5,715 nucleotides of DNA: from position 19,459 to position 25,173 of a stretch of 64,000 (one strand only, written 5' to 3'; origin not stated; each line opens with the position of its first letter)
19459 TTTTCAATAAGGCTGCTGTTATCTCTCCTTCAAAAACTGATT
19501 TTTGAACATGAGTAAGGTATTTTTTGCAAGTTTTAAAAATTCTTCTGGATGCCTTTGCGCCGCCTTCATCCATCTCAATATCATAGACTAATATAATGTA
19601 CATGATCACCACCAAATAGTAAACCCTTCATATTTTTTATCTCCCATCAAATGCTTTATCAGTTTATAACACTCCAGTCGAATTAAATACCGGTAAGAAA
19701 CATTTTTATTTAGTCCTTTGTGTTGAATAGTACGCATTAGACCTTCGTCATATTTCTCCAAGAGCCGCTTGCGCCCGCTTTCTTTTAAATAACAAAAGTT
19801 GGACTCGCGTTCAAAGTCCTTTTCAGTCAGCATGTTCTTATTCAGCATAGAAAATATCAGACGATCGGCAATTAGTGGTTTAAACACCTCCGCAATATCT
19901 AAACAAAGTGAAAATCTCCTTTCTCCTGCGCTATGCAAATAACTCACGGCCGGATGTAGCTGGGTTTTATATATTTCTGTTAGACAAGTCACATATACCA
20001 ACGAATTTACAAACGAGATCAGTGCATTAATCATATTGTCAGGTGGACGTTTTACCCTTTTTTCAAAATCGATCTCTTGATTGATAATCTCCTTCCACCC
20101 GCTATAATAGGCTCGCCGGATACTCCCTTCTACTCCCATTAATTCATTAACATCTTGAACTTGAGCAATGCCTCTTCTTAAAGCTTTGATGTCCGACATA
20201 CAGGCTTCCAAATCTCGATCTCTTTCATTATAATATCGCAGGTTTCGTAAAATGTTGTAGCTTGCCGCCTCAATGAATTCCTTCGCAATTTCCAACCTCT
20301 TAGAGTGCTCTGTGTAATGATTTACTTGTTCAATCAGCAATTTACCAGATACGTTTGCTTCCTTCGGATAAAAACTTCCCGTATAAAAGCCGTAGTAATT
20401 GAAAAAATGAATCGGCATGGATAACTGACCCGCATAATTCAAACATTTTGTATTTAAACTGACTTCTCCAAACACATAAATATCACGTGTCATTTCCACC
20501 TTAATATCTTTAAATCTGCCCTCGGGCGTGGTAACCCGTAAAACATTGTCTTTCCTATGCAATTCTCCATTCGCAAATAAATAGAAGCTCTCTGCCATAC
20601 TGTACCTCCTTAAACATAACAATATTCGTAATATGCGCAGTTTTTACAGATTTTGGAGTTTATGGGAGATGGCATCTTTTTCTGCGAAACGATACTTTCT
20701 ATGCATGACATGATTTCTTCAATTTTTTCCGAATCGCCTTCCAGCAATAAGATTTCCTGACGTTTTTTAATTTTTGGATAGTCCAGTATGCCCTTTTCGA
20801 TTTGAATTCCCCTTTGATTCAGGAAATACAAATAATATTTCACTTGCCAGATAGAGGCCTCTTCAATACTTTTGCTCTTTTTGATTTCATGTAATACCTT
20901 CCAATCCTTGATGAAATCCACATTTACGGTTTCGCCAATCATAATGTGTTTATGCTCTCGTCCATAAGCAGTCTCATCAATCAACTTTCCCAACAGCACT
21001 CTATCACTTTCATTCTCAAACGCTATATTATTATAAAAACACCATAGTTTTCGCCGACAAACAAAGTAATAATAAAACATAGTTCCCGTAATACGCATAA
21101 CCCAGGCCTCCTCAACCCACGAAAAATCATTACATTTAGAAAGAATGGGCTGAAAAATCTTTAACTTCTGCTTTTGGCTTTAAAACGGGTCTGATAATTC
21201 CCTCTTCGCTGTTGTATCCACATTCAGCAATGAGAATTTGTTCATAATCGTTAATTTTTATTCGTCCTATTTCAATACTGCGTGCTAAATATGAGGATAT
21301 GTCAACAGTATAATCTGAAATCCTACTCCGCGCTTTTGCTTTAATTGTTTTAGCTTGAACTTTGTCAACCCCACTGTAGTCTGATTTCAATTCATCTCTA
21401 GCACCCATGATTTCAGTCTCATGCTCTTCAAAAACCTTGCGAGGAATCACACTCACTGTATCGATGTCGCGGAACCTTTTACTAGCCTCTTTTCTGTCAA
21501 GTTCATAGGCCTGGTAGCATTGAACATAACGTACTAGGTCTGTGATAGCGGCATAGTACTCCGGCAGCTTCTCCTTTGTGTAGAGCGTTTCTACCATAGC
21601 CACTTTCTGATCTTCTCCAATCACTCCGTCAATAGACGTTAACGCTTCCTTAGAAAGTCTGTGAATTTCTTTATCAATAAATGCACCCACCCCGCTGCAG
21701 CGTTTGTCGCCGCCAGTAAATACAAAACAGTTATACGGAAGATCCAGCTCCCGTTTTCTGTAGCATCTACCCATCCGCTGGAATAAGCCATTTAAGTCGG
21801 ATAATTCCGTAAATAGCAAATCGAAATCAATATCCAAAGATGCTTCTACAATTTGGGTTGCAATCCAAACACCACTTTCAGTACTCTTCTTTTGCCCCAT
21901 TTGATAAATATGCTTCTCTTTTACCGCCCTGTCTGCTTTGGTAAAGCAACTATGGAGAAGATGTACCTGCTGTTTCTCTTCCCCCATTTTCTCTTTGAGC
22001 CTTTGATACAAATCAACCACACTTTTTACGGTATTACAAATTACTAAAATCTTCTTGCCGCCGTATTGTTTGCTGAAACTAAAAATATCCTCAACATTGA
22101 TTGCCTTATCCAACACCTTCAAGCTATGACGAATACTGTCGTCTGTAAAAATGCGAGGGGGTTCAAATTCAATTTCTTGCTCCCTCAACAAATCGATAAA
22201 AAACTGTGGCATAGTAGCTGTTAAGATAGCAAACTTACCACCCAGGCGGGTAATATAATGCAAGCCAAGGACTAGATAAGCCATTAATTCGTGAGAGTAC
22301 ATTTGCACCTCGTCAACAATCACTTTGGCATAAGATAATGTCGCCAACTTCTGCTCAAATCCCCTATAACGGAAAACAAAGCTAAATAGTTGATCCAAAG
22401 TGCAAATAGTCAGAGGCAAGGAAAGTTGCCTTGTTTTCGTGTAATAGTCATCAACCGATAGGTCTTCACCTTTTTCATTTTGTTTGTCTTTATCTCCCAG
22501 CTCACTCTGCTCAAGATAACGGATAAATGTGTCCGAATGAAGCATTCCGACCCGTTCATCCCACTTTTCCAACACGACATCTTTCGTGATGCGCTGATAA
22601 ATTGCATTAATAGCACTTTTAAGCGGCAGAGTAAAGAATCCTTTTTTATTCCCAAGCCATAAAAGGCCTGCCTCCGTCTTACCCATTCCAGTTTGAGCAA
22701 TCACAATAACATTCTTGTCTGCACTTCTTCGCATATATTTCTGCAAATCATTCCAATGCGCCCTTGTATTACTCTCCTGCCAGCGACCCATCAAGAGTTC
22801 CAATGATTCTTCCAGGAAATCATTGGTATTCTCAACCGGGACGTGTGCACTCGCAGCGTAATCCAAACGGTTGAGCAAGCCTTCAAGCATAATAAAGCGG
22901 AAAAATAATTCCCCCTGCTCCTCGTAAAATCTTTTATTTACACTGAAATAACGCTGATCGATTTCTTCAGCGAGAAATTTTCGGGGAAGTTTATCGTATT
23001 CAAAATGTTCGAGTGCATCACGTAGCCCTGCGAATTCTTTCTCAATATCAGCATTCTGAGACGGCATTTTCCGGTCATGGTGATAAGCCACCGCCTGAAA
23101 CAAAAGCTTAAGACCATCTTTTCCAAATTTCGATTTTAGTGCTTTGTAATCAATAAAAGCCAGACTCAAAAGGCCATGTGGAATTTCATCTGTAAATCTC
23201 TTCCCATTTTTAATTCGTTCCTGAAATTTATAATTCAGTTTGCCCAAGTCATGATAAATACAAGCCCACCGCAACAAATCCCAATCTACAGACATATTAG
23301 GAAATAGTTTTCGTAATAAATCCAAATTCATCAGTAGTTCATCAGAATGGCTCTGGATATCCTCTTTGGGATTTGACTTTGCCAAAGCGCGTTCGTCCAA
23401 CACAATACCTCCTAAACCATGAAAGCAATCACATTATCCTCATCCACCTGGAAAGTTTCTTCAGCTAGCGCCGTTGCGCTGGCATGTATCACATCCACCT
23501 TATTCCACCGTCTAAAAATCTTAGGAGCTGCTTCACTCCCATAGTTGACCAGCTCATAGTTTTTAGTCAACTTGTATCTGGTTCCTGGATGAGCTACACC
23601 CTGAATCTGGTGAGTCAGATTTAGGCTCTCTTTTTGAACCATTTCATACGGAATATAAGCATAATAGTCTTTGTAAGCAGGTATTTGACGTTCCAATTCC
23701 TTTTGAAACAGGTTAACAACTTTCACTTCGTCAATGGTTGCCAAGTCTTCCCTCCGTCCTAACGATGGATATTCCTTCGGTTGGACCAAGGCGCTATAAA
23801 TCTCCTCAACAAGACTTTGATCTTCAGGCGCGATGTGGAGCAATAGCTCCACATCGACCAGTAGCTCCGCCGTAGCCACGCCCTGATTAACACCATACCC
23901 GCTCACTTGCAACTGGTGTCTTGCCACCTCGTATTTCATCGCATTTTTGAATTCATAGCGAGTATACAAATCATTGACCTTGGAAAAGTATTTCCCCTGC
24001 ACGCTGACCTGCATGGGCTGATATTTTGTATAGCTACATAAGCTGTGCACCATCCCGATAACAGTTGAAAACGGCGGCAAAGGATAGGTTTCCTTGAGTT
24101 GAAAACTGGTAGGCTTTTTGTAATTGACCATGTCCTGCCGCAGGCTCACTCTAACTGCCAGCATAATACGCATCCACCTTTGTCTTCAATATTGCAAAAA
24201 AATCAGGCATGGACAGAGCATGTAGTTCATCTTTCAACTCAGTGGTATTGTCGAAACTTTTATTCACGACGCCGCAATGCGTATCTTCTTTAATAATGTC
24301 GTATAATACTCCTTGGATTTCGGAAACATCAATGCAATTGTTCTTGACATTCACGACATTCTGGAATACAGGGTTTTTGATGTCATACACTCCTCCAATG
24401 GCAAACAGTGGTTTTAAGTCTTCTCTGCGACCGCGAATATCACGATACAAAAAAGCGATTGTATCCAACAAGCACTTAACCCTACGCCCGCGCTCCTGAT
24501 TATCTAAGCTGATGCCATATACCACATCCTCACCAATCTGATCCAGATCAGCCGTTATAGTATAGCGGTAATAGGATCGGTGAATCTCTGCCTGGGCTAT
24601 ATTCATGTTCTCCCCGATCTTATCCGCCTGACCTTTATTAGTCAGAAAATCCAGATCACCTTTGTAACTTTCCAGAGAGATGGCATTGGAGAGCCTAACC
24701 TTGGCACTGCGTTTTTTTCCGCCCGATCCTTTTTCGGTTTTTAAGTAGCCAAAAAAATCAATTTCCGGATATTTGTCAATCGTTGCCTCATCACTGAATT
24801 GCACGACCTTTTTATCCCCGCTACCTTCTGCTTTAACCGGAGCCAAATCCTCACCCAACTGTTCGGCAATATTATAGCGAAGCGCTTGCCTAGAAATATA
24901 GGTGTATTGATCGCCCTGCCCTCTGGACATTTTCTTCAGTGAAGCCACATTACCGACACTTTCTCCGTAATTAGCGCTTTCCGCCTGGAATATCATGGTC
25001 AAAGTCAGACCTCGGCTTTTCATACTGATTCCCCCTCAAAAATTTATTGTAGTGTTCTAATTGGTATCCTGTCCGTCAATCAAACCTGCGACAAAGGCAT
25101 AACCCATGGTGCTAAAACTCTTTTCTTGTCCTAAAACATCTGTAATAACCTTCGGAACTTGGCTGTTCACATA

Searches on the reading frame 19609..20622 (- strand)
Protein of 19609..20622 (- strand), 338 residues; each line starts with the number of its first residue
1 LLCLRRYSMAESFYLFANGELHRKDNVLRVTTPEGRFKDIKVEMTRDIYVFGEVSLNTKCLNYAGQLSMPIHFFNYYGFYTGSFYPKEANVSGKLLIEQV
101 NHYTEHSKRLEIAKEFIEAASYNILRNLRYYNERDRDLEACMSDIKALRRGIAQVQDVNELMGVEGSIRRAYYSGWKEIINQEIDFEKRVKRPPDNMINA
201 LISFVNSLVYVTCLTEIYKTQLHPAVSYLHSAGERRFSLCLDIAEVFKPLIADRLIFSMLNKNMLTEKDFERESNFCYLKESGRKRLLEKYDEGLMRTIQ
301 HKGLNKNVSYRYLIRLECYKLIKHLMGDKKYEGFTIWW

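Call 54: search_protein_families(library=pfam, proteins=[window:19609-20622:-], max_evalue=0.00001)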
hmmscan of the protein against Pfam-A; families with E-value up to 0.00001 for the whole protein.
window:19609-20622:- (338 aa): 1 family
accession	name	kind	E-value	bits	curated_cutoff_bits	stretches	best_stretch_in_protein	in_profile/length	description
PF01867.21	Cas_Cas1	-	1.5e-93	313.5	22.3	1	14-293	2-283/283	CRISPR associated protein Cas1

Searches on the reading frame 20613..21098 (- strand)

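Call 54: search_protein_families(library=pfam, proteins=[window:20613-21098:-], max_evalue=0.00001)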
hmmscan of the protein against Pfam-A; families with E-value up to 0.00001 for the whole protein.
window:20613-21098:- (162 aa): 1 family
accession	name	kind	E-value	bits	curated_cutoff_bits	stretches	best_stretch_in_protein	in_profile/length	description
PF01930.23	Cas_Cas4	-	1.2e-52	178.7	22.7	1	4-161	1-159/160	Domain of unknown function DUF83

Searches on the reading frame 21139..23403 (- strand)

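Call 54: search_protein_families(library=pfam, proteins=[window:21139-23403:-], max_evalue=0.00001)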
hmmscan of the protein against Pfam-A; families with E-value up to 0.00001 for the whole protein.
window:21139-23403:- (755 aa): 3 families
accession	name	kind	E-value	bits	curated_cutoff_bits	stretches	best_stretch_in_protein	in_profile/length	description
PF22590.2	Cas3-like_C_2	-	2e-34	118.5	27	1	449-551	2-105/106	CRISPR-associated nuclease/helicase Cas3, C-terminal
PF00270.35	DEAD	-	5.8e-09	36.3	26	1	228-400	13-162/167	DEAD/DEAH box helicase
PF01966.28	HD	-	1.1e-07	32.6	22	1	28-122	10-104/116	HD domain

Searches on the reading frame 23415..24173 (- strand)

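Call 54: search_protein_families(library=pfam, proteins=[window:23415-24173:-], max_evalue=0.00001)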
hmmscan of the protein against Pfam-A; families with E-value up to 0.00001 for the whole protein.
window:23415-24173:- (253 aa): 1 family
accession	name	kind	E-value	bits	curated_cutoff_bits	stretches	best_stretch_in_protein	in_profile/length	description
PF09704.15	Cas_Cas5d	-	7.9e-08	32.9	23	1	8-158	3-156/217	CRISPR-associated protein (Cas_Cas5)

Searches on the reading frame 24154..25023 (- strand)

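Call 54: search_protein_families(library=pfam, proteins=[window:24154-25023:-], max_evalue=0.00001)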
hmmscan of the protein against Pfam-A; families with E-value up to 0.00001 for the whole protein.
window:24154-25023:- (290 aa): 1 family
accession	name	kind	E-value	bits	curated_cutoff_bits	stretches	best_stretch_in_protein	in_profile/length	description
PF01905.21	DevR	-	1.1e-28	100.5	23.8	1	7-232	2-267/270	CRISPR-associated negative auto-regulator DevR/Csa2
